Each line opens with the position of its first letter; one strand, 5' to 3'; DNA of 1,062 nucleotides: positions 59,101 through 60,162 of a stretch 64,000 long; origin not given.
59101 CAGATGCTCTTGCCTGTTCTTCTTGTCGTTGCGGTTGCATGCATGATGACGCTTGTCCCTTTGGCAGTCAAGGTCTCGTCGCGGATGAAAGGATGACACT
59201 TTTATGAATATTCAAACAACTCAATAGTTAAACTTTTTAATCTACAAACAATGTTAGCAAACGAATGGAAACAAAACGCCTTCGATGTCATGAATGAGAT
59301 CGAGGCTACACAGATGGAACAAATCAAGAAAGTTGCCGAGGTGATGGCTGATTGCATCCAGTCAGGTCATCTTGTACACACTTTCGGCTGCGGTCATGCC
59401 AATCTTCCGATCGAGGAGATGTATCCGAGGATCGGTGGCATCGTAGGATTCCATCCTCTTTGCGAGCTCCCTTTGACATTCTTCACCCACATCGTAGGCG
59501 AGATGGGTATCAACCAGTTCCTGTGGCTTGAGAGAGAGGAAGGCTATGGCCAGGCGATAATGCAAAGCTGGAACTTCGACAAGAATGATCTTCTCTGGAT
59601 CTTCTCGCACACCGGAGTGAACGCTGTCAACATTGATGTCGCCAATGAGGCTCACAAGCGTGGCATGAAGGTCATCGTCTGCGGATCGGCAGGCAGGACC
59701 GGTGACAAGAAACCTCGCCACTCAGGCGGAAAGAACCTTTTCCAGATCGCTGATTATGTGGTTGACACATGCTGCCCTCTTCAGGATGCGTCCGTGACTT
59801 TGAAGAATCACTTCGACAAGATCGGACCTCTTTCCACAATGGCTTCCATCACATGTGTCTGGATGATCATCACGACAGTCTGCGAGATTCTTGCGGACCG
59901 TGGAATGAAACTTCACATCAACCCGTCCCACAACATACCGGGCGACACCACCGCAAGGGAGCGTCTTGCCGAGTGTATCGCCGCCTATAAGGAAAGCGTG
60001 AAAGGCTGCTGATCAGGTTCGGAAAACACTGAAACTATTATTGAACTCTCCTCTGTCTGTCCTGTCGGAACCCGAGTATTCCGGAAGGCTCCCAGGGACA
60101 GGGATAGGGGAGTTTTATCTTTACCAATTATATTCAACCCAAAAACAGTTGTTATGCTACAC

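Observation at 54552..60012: GH9-CE4 fusion enzyme with ROK kinase, MFS transporter and SIS protein: a deacetylation-first chitobiose/glucosamine catabolic operon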

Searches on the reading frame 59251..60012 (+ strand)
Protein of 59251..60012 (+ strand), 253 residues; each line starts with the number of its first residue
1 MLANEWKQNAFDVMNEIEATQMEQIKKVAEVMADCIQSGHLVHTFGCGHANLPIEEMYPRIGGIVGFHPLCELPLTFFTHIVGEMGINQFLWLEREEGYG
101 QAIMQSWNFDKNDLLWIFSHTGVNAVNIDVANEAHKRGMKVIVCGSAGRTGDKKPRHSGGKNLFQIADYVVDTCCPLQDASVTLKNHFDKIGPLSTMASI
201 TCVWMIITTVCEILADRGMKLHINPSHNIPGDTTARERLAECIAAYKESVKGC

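Call 3: search_protein_families(library=pfam, proteins=[window:59251-60012:+], max_evalue=0.01)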
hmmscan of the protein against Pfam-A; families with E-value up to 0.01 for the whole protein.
window:59251-60012:+ (253 aa): 1 family
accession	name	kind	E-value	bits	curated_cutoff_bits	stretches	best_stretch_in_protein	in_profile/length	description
PF13580.11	SIS_2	-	1e-40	139.4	27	1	6-143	2-135/138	SIS domain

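Call 4: search_protein_families(library=ncbifam, proteins=[window:59251-60012:+], max_evalue=0.001)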
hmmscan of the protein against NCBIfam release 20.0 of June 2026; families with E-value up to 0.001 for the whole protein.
window:59251-60012:+ (253 aa): 1 family
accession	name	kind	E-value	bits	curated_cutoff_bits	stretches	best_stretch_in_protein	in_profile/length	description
NF002805.0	PRK02947.1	subfamily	6e-64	215.6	135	1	3-250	4-243/247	sugar isomerase domain-containing protein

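Call 8: search_solved_structures(query=window:59251-60012:+, max_evalue=0.001)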
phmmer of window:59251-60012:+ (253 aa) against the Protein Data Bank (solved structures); distinct sequences matched with E-value up to 0.001: 2.
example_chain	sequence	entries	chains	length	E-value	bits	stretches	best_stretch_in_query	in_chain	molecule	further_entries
3cvj_A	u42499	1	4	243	5.6e-23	85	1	13-234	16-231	Putative phosphoheptose isomerase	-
9eol_A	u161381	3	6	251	7.4e-21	78.1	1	5-238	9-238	UPF0309 protein SCO4393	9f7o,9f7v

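Call 37: find_homologous_proteins(query=window:59251-60012:+, max_evalue=0.00001)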
Query window:59251-60012:+ (253 aa): 4810 proteins with E <= 0.00001 among 4972 candidates; the best 120 are listed.
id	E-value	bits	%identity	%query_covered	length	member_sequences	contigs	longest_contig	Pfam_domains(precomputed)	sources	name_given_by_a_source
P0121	4.7e-168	575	96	100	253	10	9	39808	PF13580.12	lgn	-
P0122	1.0e-152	525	87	100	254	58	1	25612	PF13580.12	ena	-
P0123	1.1e-140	486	82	100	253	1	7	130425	PF13580.12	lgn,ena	-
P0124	5.7e-140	483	81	100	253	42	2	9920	PF13580.12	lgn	-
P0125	2.3e-139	481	82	100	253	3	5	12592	PF13580.12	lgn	-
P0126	1.3e-138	479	81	100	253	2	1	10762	PF13580.12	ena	-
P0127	1.9e-138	478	80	100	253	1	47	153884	PF13580.12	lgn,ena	-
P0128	8.9e-138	476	81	100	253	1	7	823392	PF13580.12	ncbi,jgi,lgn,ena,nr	ncbi:MAG TPA: sugar isomerase domain-containing protein [Candidatus Egerieousia sp.]|nr:sugar isomer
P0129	9.5e-138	476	81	100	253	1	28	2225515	PF13580.12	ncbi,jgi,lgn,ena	jgi:uncharacterized phosphosugar-binding protein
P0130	3.4e-137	474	79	100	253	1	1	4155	PF13580.12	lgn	-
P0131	6.4e-137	473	80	100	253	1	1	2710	PF13580.12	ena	-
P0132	8.5e-137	473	80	100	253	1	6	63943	PF13580.12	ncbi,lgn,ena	-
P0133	1.1e-136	473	79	100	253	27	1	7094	PF13580.12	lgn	-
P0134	2.2e-136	472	79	100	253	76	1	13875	PF13580.12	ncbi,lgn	-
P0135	1.2e-135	469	79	100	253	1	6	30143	PF13580.12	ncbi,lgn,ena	-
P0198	8.0e-118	411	71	100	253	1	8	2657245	PF13580.12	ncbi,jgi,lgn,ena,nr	ncbi:hypothetical protein BRDCF_p792 [Bacteroidales bacterium CF]|jgi:uncharacterized phosphosugar-b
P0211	3.6e-117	409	69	99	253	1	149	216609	PF13580.12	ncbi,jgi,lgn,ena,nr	ncbi:MAG: sugar isomerase domain-containing protein [Muribaculaceae bacterium]|jgi:uncharacterized p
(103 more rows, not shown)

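Call 38: find_encoding_contigs(protein=P0198, flank=10000, max_places=1)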
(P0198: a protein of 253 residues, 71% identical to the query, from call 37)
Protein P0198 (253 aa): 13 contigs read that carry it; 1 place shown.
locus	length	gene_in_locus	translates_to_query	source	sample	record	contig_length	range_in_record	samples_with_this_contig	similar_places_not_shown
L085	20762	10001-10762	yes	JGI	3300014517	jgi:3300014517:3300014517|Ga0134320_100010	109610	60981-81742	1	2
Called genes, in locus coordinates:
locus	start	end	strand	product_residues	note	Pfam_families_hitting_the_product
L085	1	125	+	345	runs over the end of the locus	PF13310:Virulence_RhuM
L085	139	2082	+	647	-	PF04851:ResIII (weak), PF00270:DEAD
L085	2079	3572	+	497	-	PF10544:T5orf172, PF13455:MUG113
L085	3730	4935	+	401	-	PF03315:SDH_beta, PF03313:SDH_alpha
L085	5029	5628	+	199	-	PF13505:OMP_b-brl (weak)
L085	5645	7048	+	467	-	PF03600:CitMHS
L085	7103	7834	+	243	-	PF02517:Rce1-like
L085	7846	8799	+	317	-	PF00480:ROK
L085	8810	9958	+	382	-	PF00083:Sugar_tr, PF07690:MFS_1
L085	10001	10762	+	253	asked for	PF13580:SIS_2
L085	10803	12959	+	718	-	PF14121:Porin_10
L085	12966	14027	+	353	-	PF01464:SLT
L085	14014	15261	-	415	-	PF12704:MacB_PCD, PF02687:FtsX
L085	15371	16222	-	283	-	PF13369:Transglut_core2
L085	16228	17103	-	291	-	PF01048:PNP_UDP_1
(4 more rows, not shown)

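Call 39: find_encoding_contigs(protein=P0211, flank=10000, max_places=2)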
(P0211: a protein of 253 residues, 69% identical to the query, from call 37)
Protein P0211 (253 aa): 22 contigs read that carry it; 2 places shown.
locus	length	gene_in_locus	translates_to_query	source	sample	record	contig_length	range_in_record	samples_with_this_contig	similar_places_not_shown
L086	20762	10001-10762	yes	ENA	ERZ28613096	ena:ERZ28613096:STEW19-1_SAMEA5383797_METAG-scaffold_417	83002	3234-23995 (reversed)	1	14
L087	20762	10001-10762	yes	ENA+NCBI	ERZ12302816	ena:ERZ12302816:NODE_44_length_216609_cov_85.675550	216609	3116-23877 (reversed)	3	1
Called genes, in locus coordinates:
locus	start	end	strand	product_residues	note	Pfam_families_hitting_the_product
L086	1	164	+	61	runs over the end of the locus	PF00327:Ribosomal_L30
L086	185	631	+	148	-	PF00828:Ribosomal_L27A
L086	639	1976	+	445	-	PF00344:SecY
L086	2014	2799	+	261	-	PF00557:Peptidase_M24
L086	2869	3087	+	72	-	PF01176:eIF-1a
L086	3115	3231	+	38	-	PF00444:Ribosomal_L36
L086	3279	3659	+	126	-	PF00416:Ribosomal_S13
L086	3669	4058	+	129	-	PF00411:Ribosomal_S11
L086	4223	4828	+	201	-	PF00163:Ribosomal_S4, PF01479:S4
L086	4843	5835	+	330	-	PF01193:RNA_pol_L, PF01000:RNA_pol_A_bac, PF03118:RNA_pol_A_CTD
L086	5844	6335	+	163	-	PF01196:Ribosomal_L17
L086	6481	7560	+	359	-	PF00704:Glyco_hydro_18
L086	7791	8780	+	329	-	PF00480:ROK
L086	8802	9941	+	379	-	PF07690:MFS_1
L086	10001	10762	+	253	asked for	PF13580:SIS_2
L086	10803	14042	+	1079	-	PF13620:CarboxypepD_reg, PF13715:CarbopepD_reg_2, PF07715:Plug, PF00593:TonB_dep_Rec_b-barrel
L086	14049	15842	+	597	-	PF14322:SusD-like_3, PF07980:SusD_RagB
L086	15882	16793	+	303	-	-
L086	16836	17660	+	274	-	-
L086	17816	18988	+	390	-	PF00704:Glyco_hydro_18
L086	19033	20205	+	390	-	PF00704:Glyco_hydro_18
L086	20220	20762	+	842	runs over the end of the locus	PF02927:CelD_N, PF00759:Glyco_hydro_9, PF01522:Polysacc_deac_1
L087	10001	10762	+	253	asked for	PF13580:SIS_2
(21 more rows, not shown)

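Call 40: find_encoding_contigs(protein=P0129, flank=10000, max_places=1)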
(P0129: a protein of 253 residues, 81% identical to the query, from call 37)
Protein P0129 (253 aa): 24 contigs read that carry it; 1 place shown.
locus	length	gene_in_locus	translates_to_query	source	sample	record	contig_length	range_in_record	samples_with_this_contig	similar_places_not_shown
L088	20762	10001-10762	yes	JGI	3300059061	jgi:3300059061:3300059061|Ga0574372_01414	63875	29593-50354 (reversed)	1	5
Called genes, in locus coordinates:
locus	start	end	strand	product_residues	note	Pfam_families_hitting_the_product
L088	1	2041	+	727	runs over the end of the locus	PF26550:Tricorn_2nd (faint), PF00930:DPPIV_N (faint), PF07676:PD40 (faint), PF26549:Tricorn_N (weak), PF25174:Beta-prop_THOC3 (weak), PF02129:Peptidase_S15 (faint), PF00561:Abhydrolase_1 (weak), PF00326:Peptidase_S9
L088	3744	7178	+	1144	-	PF00704:Glyco_hydro_18, PF01522:Polysacc_deac_1, PF13506:Glyco_transf_21, PF13641:Glyco_tranf_2_3, PF00535:Glycos_transf_2, PF01644:Chitin_synth_1 (weak), PF03142:Chitin_synth_2 (faint), PF13632:Glyco_trans_2_3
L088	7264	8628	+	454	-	PF07690:MFS_1, PF00083:Sugar_tr (weak)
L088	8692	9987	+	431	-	PF07690:MFS_1, PF00083:Sugar_tr, PF07690:MFS_1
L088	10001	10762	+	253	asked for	PF13580:SIS_2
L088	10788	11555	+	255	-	PF02633:Creatininase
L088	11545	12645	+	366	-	PF03601:Cons_hypoth698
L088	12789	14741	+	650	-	PF00575:S1, PF23459:S1_RRP5 (faint), PF00575:S1, PF21710:Spt6_S1 (faint), PF00575:S1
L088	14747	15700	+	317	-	PF23023:Anti-Pycsar_Apyc1, PF00753:Lactamase_B, PF12706:Lactamase_B_2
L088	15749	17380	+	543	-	PF00595:PDZ, PF13180:PDZ_2, PF17820:PDZ_6, PF03572:Peptidase_S41, PF28547:CHD_PDZ-protease (faint)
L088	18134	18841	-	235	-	PF00072:Response_reg, PF00486:Trans_reg_C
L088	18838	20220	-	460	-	PF00512:HisKA, PF02518:HATPase_c, PF13589:HATPase_c_3, PF14501:HATPase_c_5 (weak)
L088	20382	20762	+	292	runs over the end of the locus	PF09697:Porph_ging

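Call 41: search_solved_structures(query=window:59251-60012:+, max_evalue=0.01, show_alignments=2)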
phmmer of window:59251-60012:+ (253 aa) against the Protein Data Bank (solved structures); distinct sequences matched with E-value up to 0.01: 2.
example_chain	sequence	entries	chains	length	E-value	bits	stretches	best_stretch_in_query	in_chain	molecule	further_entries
3cvj_A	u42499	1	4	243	5.6e-23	85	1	13-234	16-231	Putative phosphoheptose isomerase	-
9eol_A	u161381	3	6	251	7.4e-21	78.1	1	5-238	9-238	UPF0309 protein SCO4393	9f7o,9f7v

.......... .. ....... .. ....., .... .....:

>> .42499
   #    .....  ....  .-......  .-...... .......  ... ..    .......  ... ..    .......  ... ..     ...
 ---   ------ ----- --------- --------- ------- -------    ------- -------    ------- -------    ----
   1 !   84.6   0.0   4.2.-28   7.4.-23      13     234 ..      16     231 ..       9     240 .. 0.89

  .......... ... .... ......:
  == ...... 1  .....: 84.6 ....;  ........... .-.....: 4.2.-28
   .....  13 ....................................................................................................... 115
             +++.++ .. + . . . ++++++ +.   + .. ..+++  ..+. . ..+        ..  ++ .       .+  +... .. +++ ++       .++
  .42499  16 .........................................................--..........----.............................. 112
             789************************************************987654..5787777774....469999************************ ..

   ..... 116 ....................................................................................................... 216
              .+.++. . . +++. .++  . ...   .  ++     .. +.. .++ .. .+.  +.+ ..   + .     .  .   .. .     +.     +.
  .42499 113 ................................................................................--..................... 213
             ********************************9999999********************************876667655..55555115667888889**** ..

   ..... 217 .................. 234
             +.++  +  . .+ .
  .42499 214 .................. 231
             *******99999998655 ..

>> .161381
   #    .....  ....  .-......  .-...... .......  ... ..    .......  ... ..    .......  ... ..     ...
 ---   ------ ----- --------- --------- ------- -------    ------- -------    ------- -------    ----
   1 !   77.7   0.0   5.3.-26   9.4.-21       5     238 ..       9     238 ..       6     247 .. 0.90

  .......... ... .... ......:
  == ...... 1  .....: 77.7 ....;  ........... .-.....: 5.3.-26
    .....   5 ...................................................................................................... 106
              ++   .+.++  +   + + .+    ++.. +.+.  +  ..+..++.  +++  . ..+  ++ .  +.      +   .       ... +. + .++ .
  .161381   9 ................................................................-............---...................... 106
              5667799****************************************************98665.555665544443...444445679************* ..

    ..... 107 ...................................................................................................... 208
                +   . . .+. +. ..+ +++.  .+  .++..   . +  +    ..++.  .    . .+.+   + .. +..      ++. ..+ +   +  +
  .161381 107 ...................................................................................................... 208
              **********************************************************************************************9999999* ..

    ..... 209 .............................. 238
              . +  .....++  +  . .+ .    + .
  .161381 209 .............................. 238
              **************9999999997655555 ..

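Call 43: find_related_loci(query=A2, collection=metagenome_contigs, flank=10000)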
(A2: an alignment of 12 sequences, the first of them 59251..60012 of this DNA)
Query A2 (253 aa) in metagenome_contigs; peptide patterns used: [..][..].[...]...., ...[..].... (x = any residue, [..] = any of these).
600 stretches matched a pattern (row limit reached: there are more); 507 encode a relative of the query (tblastn E <= 1e-3); the best 80 are kept; 80 distinct loci.
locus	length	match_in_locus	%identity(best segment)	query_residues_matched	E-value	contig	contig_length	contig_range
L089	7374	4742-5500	100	1-253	5e-176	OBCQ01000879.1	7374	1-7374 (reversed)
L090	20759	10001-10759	100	1-253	2e-175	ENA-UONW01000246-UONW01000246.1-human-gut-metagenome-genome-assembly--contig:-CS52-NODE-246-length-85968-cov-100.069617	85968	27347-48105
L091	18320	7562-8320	100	1-253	2e-175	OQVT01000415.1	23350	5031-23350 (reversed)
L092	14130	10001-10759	100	1-253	1e-175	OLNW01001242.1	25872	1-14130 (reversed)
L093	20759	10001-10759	100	1-253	2e-175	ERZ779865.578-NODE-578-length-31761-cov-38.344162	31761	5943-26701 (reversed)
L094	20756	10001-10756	80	1-252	1e-140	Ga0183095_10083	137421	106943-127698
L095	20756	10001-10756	79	1-252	4e-140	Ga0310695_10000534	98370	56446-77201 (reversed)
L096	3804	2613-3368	82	1-252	4e-143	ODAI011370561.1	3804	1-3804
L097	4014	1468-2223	81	1-252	2e-141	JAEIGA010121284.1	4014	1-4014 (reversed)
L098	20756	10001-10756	78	1-252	1e-137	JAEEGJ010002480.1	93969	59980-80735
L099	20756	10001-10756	78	1-252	1e-137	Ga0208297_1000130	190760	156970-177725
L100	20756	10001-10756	77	1-252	5e-136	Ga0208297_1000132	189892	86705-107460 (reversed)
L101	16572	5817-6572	77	1-252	2e-134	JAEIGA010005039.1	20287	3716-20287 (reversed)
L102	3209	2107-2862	77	1-252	2e-139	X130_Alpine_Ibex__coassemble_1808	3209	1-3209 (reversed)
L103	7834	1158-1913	78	1-252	7e-134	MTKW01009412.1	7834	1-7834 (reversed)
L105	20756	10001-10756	78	1-252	9e-134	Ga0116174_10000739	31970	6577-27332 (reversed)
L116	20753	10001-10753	72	1-251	9e-126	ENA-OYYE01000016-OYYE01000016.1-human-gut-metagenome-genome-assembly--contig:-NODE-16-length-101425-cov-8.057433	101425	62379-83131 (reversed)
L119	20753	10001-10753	72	1-251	2e-124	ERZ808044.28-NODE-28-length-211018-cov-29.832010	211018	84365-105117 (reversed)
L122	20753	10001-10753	71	1-251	1e-123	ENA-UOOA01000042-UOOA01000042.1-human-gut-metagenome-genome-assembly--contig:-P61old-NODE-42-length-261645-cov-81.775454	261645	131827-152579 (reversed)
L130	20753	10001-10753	70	1-251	2e-123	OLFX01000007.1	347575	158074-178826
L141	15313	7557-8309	70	1-251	5e-123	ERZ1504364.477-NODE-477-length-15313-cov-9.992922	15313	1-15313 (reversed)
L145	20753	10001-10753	71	1-251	9e-123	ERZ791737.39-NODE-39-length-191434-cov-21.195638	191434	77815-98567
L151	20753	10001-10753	70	1-251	6e-123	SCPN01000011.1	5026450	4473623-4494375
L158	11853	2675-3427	70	1-251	5e-123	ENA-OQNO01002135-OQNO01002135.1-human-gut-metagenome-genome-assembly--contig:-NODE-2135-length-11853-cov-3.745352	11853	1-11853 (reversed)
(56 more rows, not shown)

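Call 46: search_protein_families(library=pfam, proteins=[L151:10964-13177:+, L151:13177-14058:+, L151:14105-15223:+, L151:6621-7550:-, L151:5359-6624:-, L151:4503-5315:-, L151:2472-4037:-, L098:10863-11915:+, L105:10787-12115:+, L098:2853-5837:-], max_evalue=0.001)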
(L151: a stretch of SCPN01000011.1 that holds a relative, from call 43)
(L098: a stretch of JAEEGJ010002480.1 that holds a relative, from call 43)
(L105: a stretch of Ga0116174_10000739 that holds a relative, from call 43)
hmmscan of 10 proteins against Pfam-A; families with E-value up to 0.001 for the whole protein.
L151:10964-13177:+ (737 aa): 11 families
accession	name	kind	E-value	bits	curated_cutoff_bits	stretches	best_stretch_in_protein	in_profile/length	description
PF00930.27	DPPIV_N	-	3.1e-102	342.4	22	1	98-455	2-354/354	Dipeptidyl peptidase IV (DPP IV) N-terminal region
PF00326.27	Peptidase_S9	-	1.4e-58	198.3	22.6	1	537-736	2-210/213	Prolyl oligopeptidase family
PF02129.25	Peptidase_S15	-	3.9e-13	50.1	23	1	512-650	14-146/262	X-Pro dipeptidyl-peptidase (S15 family)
PF01738.24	DLH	-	1.9e-06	28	21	1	544-714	37-187/217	Dienelactone hydrolase family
PF05448.18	AXE1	-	3.7e-05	23.1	21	1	491-614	59-192/321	Acetyl xylan esterase (AXE1)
PF08840.17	BAAT_C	-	4.7e-05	24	20.9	0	585-651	9-74/210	BAAT / Acyl-CoA thioester hydrolase C terminal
PF12740.14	PETase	-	0.00014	21.8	28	1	539-632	71-158/263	PET hydrolase-like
PF07676.18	PD40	-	0.00015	22.1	20.9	0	150-164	14-28/38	WD40-like Beta Propeller Repeat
PF12146.15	Hydrolase_4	-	0.00022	21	27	0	543-636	26-114/239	Serine aminopeptidase, S33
PF20434.5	BD-FAE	-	0.00044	20.3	26.8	0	544-695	43-214/215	BD-FAE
PF03403.19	PAF-AH_p_II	-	0.00094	18.3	20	0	507-557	90-136/372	Platelet-activating factor acetylhydrolase, isoform II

L151:13177-14058:+ (293 aa): 2 families
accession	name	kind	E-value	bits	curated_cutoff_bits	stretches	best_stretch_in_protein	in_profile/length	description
PF04055.27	Radical_SAM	-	3.2e-17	63.6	29.5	1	59-218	3-166/166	Radical SAM superfamily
PF16881.10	LIAS_N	-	0.00066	20.5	27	0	3-42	57-96/96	N-terminal domain of lipoyl synthase of Radical_SAM family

L151:14105-15223:+ (372 aa): 0 families

L151:6621-7550:- (309 aa): 2 families
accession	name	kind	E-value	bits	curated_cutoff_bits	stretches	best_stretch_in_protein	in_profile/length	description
PF16199.10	Radical_SAM_C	-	7.3e-25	87.3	31.9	1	214-298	3-85/85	Radical_SAM C-terminal domain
PF04055.27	Radical_SAM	-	4.7e-14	53.3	29.5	1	44-200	9-159/166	Radical SAM superfamily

L151:5359-6624:- (421 aa): 4 families
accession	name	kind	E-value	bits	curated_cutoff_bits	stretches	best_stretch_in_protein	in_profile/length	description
PF19583.5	ODP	-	1.9e-20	74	27.2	1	56-248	1-194/194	ODP family beta lactamase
PF00258.30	Flavodoxin_1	-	2.3e-12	47.7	25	1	276-405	1-139/143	Flavodoxin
PF00753.33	Lactamase_B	-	1.2e-07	32.3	22.7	1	56-209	4-162/196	Metallo-beta-lactamase superfamily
PF12724.12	Flavodoxin_5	-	1.5e-07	32.2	27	1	275-382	1-103/145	Flavodoxin domain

L151:4503-5315:- (270 aa): 1 family
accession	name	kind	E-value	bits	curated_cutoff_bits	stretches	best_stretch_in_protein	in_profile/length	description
PF01182.26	Glucosamine_iso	-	2.4e-21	77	27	1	8-229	2-216/225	Glucosamine-6-phosphate isomerases/6-phosphogluconolactonase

L151:2472-4037:- (521 aa): 2 families
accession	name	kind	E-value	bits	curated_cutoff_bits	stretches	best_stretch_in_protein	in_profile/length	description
PF09820.16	AAA-ATPase_like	-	1.9e-70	237.2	26.1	1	9-205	1-201/201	Predicted AAA-ATPase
PF08011.17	PDDEXK_9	-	4.9e-23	81.6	25.5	1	424-515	2-105/105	PD-(D/E)XK nuclease superfamily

L098:10863-11915:+ (350 aa): 0 families

L105:10787-12115:+ (442 aa): 1 family
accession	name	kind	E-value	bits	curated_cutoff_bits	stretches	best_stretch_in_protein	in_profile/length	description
PF03313.21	SDH_alpha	-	2.9e-67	227.5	26.4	1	96-437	2-260/260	Serine dehydratase alpha chain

L098:2853-5837:- (994 aa): 0 families

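Call 67: search_protein_families(library=ncbifam, proteins=[L086:16836-17660:+, L088:3744-7178:+, L088:10788-11555:+], max_evalue=0.001)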
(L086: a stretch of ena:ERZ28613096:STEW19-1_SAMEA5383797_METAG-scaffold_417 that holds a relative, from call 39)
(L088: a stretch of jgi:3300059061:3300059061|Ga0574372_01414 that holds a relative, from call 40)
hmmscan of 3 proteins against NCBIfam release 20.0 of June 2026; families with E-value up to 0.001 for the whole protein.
L086:16836-17660:+ (274 aa): 0 families

L088:3744-7178:+ (1144 aa): 36 families (the best 25 are shown)
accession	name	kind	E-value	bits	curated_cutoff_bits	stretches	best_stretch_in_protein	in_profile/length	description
TIGR03937.1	PgaC_IcaA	equivalog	6.1e-55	186.8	422.3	1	767-1124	28-392/407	poly-beta-1,6-N-acetyl-D-glucosamine synthase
NF045821.1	PgAcgDacpgdA1_Bac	equivalog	1.3e-37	129.3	400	1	505-706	89-280/282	peptidoglycan-N-acetylglucosamine deacetylase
TIGR02764.1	spore_ybaN_pdaB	equivalog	1.4e-37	129.3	237.4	1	500-701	2-191/191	polysaccharide deacetylase family sporulation protein PdaB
NF045820.1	PgAcgDacpgdA_Strep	equivalog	3.1e-31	108.7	800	1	500-703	264-450/463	peptidoglycan-N-acetylglucosamine deacetylase PgdA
TIGR02884.1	spore_pdaA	equivalog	5.5e-31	108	298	1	494-700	27-223/224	delta-lactam-biosynthetic de-N-acetylase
TIGR04243.1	nodulat_NodB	equivalog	6.6e-29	100.8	240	1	504-697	2-196/197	chitooligosaccharide deacetylase NodB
TIGR04242.1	nodulat_NodC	equivalog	1.8e-27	96.4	550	1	781-1009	44-282/395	chitooligosaccharide synthase NodC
TIGR03111.1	glyc2_xrt_Gpos1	hypoth_equivalog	4.3e-24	85.1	363.95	1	776-1089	40-370/439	TIGR03111 family XrtG-associated glycosyltransferase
NF045822.1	PgAcgDacpgdA2_Bac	equivalog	4.5e-22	78.7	400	1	479-697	46-258/274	peptidoglycan-N-acetylglucosamine deacetylase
NF041875.1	EPS_EpsD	equivalog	4.8e-21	75.5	370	1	787-1007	1-223/325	exopolysaccharide biosynthesis glycosyltransferase EpsD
TIGR02873.1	spore_ylxY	hypoth_equivalog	5.1e-21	75.1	391.5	1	515-702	96-268/268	probable sporulation protein, polysaccharide deacetylase family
TIGR03965.1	mycofact_glyco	equivalog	1.7e-19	70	280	1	781-1008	70-297/467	mycofactocin biosynthesis glycosyltransferase MftF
TIGR03030.1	CelA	equivalog_domain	5.1e-18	64.4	699.1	1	948-1092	314-460/714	UDP-forming cellulose synthase catalytic subunit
NF038299.1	EPS_HpsN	equivalog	1.8e-17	63.3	425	1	785-929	1-144/317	hormogonium polysaccharide biosynthesis glycosyltransferase HpsN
TIGR04283.1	glyco_like_mftF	equivalog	1.8e-14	53.9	182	1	787-905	1-112/221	TIGR04283 family arsenosugar biosynthesis glycosyltransferase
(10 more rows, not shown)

L088:10788-11555:+ (255 aa): 4 families
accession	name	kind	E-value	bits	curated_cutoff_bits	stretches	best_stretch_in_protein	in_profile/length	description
TIGR04448.1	creatininase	equivalog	1.4e-24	87.2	235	1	17-243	10-242/246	creatininase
TIGR03964.1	mycofact_creat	equivalog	2.3e-19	69.9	172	1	11-249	5-223/228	mycofactocin biosynthesis peptidyl-dipeptidase MftE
NF041098.2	diketo_inos_hlase_IolN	equivalog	2.2e-12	46.7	245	1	16-197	19-203/307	3-dehydro-scyllo-inosose hydrolase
NF033501.0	ArfB_arch_rifla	equivalog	3.5e-06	26.9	180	1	13-135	7-123/219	2-amino-5-formylamino-6-ribosylaminopyrimidin-4(3H)-one 5'-monophosphate deformylase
